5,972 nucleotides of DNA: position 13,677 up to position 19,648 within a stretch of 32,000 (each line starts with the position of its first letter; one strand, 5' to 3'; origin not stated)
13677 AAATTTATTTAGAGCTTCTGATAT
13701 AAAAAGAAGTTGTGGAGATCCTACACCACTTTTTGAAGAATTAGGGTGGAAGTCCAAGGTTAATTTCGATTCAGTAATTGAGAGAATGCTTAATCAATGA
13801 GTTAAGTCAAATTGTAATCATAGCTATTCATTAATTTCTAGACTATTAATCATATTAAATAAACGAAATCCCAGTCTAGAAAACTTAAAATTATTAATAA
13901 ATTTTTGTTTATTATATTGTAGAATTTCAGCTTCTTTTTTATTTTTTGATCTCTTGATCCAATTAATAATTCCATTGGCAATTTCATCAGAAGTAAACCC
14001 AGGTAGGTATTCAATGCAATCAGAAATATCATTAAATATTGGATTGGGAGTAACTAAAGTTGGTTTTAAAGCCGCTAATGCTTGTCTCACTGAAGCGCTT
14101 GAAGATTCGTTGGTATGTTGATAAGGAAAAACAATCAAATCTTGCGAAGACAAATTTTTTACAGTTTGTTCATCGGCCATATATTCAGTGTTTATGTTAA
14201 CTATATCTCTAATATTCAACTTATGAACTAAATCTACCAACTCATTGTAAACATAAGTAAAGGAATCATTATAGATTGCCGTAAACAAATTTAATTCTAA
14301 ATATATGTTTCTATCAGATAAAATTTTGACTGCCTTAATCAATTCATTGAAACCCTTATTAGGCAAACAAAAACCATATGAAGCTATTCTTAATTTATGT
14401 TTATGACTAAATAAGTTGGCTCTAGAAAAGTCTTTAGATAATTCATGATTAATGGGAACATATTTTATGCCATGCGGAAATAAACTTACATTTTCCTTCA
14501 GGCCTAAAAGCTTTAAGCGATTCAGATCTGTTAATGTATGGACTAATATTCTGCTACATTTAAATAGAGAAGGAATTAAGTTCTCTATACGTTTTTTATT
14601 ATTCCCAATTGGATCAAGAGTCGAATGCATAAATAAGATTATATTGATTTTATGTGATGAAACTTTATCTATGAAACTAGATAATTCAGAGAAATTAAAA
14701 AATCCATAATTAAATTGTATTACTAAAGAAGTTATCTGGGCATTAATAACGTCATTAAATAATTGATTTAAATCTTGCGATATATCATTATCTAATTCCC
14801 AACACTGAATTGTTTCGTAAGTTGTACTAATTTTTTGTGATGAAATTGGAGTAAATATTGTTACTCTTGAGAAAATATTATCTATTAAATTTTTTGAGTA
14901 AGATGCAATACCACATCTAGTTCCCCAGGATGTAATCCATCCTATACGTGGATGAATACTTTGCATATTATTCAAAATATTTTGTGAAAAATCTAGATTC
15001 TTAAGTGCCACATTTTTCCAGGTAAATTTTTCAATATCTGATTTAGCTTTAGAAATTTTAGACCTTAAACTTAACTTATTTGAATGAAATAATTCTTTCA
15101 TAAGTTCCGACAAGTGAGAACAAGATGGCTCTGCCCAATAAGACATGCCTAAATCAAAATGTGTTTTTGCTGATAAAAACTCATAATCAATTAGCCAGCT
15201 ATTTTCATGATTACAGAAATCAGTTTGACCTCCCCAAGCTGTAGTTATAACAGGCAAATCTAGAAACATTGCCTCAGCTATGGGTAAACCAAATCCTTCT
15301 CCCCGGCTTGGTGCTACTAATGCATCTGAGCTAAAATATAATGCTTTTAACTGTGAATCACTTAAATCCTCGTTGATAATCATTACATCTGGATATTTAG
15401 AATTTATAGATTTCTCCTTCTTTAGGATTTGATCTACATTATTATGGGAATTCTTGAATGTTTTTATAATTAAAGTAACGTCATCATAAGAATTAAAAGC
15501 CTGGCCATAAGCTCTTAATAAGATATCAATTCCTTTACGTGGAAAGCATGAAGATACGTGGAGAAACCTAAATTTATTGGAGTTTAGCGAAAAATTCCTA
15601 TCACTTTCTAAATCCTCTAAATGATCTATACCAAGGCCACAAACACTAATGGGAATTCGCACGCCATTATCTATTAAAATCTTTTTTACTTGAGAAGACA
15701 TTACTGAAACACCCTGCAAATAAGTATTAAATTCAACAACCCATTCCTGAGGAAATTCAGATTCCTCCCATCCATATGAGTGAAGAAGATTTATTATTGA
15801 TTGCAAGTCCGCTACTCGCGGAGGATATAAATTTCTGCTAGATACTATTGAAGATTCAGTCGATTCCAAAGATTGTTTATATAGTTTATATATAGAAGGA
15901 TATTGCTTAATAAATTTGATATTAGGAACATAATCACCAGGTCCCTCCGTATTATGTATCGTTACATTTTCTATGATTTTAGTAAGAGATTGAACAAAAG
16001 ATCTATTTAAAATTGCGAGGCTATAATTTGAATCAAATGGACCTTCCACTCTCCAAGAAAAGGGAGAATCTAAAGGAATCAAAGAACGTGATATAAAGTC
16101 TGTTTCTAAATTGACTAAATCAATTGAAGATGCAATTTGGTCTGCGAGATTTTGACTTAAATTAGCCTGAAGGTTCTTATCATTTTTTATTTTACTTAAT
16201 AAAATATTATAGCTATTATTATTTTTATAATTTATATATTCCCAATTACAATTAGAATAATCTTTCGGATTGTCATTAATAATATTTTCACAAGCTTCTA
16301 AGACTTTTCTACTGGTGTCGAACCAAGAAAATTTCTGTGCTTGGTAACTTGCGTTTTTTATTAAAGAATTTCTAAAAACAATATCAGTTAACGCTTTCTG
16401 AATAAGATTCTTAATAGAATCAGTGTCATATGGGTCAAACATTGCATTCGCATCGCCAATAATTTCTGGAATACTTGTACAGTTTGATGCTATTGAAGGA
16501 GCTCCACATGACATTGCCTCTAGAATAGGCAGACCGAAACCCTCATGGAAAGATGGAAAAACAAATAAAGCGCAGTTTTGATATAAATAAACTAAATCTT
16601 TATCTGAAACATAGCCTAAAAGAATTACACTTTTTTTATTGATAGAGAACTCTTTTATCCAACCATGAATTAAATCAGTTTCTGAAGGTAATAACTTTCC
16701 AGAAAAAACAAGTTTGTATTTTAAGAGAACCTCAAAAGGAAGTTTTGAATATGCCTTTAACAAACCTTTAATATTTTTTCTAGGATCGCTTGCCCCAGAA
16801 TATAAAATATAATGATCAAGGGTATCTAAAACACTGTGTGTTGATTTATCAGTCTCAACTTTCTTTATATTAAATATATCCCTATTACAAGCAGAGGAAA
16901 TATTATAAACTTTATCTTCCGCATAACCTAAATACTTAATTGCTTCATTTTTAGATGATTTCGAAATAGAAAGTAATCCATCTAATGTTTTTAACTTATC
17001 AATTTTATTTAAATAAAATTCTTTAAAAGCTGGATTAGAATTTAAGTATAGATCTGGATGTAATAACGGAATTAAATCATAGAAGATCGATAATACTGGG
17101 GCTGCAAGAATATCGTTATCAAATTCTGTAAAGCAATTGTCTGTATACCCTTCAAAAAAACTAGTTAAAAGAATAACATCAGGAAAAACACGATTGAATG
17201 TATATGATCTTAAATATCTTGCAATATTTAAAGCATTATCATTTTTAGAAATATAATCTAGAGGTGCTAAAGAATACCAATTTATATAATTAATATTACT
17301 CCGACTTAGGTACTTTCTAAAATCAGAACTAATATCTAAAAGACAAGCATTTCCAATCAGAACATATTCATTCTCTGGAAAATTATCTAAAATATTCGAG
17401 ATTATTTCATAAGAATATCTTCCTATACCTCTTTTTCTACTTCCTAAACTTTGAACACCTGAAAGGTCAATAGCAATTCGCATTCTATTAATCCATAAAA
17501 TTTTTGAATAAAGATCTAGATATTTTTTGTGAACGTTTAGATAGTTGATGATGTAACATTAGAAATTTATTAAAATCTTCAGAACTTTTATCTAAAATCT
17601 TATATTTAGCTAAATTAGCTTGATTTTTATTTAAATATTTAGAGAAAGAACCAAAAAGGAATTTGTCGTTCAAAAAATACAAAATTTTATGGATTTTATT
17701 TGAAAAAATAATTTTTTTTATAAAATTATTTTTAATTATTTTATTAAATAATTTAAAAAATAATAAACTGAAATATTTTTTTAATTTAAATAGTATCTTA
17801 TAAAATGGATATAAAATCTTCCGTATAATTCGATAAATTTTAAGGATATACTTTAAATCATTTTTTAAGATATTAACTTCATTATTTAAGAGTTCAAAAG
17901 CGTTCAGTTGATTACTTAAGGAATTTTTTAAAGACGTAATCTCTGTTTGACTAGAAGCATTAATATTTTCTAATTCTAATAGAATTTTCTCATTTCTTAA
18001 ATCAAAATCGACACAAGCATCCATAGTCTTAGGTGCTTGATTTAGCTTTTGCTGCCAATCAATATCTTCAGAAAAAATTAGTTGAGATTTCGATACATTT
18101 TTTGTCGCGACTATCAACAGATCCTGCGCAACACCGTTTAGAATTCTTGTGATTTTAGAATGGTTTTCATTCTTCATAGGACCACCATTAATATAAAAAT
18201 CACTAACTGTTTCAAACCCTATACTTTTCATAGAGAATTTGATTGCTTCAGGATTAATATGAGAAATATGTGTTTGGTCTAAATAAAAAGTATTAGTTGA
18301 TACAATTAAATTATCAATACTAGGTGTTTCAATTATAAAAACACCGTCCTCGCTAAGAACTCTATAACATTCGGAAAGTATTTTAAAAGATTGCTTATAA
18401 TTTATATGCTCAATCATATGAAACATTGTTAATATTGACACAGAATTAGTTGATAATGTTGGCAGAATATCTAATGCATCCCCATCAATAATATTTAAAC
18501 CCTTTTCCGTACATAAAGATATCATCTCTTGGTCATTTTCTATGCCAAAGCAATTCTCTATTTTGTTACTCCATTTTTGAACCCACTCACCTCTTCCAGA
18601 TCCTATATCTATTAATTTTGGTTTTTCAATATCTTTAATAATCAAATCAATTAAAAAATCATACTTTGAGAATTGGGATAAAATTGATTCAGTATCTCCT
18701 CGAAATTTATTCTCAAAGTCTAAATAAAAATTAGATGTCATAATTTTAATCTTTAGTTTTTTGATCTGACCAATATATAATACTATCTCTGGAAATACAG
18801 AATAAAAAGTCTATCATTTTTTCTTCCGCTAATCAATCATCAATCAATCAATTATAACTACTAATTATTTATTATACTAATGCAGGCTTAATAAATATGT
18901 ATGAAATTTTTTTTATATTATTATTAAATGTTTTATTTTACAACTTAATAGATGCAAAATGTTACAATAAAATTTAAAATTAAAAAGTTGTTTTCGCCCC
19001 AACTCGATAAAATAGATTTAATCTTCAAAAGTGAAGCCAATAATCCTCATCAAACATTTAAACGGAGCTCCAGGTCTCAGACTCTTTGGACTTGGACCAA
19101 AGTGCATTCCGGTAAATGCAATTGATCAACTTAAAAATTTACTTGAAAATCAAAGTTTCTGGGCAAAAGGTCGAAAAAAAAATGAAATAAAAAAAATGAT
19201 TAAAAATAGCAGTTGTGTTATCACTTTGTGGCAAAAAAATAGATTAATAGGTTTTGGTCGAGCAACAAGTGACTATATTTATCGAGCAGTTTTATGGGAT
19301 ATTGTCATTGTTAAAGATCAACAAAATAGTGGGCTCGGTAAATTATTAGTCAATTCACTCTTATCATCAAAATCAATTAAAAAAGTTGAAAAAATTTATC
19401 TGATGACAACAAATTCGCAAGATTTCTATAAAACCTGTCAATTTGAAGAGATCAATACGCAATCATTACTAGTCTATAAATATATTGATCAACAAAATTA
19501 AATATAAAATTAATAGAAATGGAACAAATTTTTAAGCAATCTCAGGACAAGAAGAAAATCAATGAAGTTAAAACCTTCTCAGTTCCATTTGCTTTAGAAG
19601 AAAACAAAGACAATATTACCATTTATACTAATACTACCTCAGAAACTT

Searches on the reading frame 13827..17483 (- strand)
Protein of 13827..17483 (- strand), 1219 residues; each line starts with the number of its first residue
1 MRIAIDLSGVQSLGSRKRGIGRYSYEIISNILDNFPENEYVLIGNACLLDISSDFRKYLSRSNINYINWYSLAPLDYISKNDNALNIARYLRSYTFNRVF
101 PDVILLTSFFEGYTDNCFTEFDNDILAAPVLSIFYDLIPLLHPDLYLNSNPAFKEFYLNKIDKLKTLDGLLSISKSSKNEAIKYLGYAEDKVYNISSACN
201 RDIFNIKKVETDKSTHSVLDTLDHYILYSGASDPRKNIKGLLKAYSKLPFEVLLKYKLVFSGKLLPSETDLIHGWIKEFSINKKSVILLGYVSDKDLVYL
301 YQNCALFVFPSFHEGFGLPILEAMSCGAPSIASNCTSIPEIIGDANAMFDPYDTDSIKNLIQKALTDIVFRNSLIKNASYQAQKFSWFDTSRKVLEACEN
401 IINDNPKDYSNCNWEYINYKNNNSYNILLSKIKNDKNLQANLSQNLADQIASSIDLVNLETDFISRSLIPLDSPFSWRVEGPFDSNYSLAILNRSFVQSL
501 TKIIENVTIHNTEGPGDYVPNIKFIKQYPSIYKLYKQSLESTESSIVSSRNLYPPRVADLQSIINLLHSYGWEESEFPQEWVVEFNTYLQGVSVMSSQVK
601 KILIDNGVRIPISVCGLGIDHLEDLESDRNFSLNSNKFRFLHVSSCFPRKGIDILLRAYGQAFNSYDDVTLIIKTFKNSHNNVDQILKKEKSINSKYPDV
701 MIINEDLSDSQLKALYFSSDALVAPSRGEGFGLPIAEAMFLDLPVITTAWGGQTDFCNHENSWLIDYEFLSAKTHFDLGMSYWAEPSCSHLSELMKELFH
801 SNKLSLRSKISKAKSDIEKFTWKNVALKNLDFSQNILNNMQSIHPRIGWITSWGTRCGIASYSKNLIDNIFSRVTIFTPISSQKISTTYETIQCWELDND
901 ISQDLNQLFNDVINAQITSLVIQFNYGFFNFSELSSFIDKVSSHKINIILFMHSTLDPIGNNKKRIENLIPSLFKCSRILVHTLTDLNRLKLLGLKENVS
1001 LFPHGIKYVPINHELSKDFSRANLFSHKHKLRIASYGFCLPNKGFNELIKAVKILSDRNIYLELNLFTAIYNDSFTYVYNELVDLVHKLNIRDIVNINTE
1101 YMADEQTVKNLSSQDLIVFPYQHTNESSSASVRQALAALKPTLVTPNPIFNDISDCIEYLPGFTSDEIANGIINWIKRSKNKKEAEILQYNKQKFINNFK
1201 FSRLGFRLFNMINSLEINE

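Call 5: search_protein_families(library=pfam, proteins=[window:13827-17483:-], max_evalue=0.01)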
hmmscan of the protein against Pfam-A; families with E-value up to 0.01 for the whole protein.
window:13827-17483:- (1219 aa): 3 families
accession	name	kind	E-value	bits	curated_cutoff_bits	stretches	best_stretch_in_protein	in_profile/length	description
PF00534.26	Glycos_transf_1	-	1.4e-55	188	26.4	3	221-378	13-169/172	Glycosyl transferases group 1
PF13692.12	Glyco_trans_1_4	-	1.3e-41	142.6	27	2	224-367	2-142/142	Glycosyl transferases group 1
PF20706.3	GT4-conflict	-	9.6e-15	54.9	26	2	632-756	193-319/385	Family 4 Glycosyltransferase in conflict systems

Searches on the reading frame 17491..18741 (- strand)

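Call 5: search_protein_families(library=pfam, proteins=[window:17491-18741:-], max_evalue=0.01)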
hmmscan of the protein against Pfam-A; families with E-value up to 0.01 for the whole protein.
window:17491-18741:- (417 aa): 7 families
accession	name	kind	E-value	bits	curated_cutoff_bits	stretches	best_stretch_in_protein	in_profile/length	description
PF08241.18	Methyltransf_11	-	4.8e-12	46.8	21.2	1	44-137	1-95/95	Methyltransferase domain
PF13649.12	Methyltransf_25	-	1.4e-09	38.9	27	1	44-133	2-97/97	Methyltransferase domain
PF13489.12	Methyltransf_23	-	5e-09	36.5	27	1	37-180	20-163/164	Methyltransferase domain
PF07021.18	MetW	-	3.9e-07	30.3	21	1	41-147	15-117/193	Methionine biosynthesis protein MetW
PF13847.12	Methyltransf_31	-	5.6e-07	29.8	27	1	42-152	6-128/145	Methyltransferase domain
PF05219.18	DREV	-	0.00055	19.6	26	1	36-137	91-186/265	DREV methyltransferase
PF08242.18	Methyltransf_12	-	0.0016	19.5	30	1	44-135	1-98/98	Methyltransferase domain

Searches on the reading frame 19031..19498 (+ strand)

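Call 5: search_protein_families(library=pfam, proteins=[window:19031-19498:+], max_evalue=0.01)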
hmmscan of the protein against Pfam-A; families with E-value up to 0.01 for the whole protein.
window:19031-19498:+ (156 aa): 3 families
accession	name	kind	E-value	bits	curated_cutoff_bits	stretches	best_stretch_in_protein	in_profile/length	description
PF00583.31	Acetyltransf_1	-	2.4e-08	34.7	20.7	1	33-137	3-115/116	Acetyltransferase (GNAT) family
PF13508.13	Acetyltransf_7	-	1.7e-07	31.9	27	1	61-140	3-84/84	Acetyltransferase (GNAT) domain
PF13673.13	Acetyltransf_10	-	1.8e-06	28.4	23.6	1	42-142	12-111/128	Acetyltransferase (GNAT) domain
